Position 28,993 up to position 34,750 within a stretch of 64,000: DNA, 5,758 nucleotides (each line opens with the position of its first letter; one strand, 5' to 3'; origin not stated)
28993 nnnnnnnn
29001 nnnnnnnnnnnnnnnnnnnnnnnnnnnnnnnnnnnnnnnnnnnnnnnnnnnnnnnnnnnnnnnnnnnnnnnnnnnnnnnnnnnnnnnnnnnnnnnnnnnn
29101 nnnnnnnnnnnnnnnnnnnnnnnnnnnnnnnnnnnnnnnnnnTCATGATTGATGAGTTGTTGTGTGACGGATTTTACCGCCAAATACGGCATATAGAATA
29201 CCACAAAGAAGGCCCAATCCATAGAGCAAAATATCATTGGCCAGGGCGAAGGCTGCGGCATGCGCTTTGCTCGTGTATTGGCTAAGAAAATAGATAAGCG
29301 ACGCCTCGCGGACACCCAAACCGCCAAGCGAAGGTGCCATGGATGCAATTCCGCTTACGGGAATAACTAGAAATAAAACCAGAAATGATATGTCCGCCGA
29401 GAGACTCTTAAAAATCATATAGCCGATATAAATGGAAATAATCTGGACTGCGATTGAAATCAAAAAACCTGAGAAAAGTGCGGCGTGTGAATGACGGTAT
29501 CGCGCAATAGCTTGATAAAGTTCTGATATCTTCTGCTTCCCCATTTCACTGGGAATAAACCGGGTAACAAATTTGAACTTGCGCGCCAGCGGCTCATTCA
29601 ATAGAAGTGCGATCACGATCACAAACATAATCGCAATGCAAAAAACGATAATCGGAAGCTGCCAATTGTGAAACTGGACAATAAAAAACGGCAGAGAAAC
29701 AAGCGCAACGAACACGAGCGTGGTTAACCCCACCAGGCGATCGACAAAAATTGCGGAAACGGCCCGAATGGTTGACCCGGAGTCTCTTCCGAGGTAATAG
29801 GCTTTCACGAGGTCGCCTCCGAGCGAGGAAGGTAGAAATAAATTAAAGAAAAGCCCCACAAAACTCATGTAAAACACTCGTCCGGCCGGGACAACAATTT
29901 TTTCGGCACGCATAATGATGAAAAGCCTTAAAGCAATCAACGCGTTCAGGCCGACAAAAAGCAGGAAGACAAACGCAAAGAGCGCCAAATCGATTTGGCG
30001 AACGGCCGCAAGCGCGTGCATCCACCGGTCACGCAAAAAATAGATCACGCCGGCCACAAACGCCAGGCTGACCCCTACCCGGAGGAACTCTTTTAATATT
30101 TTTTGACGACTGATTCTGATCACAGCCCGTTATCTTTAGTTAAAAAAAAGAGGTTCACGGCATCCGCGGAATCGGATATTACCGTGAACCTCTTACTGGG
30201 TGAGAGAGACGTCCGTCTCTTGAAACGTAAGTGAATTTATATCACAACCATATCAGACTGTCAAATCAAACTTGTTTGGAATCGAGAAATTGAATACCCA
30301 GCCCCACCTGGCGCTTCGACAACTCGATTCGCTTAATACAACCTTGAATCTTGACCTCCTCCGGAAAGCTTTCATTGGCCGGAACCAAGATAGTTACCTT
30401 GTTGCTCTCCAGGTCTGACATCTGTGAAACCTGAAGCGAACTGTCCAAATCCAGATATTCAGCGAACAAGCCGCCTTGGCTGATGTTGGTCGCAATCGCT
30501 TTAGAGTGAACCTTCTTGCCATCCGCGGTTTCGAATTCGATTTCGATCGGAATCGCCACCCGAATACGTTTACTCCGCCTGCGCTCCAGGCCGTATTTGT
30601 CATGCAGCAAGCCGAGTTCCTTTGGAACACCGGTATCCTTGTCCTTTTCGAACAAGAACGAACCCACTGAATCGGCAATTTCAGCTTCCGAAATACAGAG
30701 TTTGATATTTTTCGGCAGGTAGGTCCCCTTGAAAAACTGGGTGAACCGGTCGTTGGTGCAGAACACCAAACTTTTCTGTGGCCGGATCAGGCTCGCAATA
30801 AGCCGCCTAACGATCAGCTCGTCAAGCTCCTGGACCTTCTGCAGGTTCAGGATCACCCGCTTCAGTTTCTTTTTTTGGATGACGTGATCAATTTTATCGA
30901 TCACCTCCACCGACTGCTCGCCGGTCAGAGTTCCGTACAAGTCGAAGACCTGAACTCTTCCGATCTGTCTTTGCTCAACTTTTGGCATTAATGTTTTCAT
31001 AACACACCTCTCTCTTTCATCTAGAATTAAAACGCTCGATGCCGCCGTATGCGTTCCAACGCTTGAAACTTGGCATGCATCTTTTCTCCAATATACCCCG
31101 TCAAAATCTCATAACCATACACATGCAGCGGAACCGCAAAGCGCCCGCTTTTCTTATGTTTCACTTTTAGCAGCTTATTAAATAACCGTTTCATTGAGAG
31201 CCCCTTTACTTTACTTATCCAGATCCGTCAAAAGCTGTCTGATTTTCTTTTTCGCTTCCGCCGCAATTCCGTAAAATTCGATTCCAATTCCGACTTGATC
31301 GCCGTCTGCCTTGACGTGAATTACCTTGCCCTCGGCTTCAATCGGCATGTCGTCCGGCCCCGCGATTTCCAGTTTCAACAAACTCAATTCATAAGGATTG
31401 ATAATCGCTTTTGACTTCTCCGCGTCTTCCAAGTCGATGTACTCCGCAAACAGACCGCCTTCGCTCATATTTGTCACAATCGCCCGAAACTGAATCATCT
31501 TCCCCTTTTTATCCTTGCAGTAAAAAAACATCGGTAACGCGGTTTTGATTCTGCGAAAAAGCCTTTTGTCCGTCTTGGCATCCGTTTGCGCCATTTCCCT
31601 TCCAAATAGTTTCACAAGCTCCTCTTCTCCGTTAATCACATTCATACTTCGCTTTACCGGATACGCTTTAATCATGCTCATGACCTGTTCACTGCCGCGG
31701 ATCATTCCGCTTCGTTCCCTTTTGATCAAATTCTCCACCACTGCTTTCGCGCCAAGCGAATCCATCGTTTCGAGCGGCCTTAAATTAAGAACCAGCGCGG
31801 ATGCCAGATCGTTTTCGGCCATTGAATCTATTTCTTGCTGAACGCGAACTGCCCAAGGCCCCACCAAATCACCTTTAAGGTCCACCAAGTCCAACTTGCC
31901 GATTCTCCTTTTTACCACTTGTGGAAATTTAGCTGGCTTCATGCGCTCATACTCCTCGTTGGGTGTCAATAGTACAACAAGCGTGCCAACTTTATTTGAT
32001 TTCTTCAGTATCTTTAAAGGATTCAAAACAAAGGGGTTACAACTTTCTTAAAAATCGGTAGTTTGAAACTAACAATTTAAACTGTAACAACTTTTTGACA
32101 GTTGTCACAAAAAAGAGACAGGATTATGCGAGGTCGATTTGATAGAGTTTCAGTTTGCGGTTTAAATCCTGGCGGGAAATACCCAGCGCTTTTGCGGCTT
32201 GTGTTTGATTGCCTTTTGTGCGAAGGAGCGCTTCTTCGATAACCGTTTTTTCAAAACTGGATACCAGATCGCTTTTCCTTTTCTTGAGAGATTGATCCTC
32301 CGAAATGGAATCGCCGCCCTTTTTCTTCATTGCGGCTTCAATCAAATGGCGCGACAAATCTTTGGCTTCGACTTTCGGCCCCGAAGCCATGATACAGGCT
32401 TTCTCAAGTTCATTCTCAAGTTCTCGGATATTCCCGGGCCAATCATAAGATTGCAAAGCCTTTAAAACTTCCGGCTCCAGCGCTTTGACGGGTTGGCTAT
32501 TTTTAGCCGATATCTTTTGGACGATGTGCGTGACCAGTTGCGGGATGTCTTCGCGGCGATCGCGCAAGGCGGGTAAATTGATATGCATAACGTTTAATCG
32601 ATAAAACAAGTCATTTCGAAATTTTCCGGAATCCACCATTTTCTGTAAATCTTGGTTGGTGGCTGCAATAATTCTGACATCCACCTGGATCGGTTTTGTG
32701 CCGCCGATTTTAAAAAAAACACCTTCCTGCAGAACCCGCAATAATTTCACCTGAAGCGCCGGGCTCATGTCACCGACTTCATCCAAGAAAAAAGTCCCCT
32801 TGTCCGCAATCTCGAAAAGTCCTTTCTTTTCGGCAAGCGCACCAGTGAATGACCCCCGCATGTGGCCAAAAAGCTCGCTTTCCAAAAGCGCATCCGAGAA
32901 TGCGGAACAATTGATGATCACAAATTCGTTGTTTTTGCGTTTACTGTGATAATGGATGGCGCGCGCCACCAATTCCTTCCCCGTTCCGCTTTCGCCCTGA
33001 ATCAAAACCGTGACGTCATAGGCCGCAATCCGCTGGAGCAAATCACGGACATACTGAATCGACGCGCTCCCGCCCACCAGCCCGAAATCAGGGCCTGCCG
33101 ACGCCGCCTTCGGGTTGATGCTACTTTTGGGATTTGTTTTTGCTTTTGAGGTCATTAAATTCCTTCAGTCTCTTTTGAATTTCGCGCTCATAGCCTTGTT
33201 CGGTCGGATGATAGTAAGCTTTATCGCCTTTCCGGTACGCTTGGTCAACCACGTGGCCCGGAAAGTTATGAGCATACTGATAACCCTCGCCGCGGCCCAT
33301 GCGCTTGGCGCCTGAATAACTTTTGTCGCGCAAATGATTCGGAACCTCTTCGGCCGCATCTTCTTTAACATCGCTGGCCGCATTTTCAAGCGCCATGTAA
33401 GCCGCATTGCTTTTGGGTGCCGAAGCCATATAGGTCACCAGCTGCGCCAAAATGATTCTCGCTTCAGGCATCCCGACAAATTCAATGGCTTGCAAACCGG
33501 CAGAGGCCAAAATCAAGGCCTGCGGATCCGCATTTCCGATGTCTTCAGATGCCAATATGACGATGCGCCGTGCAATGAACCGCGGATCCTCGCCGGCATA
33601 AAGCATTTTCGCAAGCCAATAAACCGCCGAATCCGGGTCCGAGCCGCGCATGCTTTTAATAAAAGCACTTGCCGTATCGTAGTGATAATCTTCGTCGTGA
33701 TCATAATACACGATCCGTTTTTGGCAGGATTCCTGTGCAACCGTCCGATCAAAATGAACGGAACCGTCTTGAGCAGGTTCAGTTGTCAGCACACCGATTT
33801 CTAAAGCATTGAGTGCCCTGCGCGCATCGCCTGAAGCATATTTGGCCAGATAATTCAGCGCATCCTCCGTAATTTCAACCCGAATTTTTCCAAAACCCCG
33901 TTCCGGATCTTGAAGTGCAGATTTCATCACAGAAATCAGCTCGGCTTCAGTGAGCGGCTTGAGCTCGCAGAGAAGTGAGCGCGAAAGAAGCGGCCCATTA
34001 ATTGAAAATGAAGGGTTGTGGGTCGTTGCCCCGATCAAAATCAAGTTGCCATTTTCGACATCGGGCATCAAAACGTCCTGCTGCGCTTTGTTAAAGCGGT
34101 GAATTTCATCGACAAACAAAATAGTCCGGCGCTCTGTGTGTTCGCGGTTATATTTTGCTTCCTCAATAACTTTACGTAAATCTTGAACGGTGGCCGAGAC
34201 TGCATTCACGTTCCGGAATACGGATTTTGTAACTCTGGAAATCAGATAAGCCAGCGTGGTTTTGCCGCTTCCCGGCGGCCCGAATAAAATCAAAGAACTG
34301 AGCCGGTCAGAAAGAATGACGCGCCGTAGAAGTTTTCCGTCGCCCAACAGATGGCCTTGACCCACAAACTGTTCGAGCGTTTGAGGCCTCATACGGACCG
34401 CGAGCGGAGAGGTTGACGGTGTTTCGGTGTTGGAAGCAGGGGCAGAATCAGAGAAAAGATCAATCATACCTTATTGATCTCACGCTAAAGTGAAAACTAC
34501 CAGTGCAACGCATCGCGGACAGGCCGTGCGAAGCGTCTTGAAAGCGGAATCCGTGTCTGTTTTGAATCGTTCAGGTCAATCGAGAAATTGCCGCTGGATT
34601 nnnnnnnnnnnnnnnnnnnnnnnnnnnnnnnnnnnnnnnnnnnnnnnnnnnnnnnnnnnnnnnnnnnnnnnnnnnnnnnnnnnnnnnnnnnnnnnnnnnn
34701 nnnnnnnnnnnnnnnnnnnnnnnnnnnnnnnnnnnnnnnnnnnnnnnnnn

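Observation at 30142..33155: Possible cyclic-di-GMP-responsive partner-switching module controlling a domain-less sigma54 activator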

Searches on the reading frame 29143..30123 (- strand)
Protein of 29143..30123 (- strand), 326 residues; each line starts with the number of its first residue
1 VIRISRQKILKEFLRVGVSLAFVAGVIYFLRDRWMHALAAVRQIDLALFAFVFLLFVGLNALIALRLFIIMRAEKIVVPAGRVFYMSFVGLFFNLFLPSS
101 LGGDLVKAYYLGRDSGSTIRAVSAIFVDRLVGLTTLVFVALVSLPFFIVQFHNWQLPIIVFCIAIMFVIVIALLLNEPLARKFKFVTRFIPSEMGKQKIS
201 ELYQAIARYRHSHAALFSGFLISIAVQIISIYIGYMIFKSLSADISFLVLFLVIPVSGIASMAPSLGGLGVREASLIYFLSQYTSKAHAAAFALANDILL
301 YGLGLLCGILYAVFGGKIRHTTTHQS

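Call 5: search_protein_families(library=pfam, proteins=[window:29143-30123:-], max_evalue=1)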
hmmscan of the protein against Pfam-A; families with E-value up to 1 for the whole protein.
window:29143-30123:- (326 aa): 2 families
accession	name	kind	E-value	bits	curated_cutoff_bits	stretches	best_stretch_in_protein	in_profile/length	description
PF03706.18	LPG_synthase_TM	-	3.5e-36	125.7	33.4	1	18-307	3-301/302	Lysylphosphatidylglycerol synthase TM region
PF05232.17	BTP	-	0.033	14.6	25.6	1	209-253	5-49/64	Chlorhexidine efflux transporter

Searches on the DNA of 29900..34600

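Call 63: search_rna_families(source=window, start=29900, end=34600, threshold=evalue, max_evalue=1)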
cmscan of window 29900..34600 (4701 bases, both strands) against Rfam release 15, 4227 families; matches with E-value up to 1: 1.
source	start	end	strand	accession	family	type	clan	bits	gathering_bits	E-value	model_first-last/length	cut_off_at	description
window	30597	30702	-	RF02691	BTH_s19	Gene; sRNA;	-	18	153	0.2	1-224/224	no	Burkholderia sRNA 19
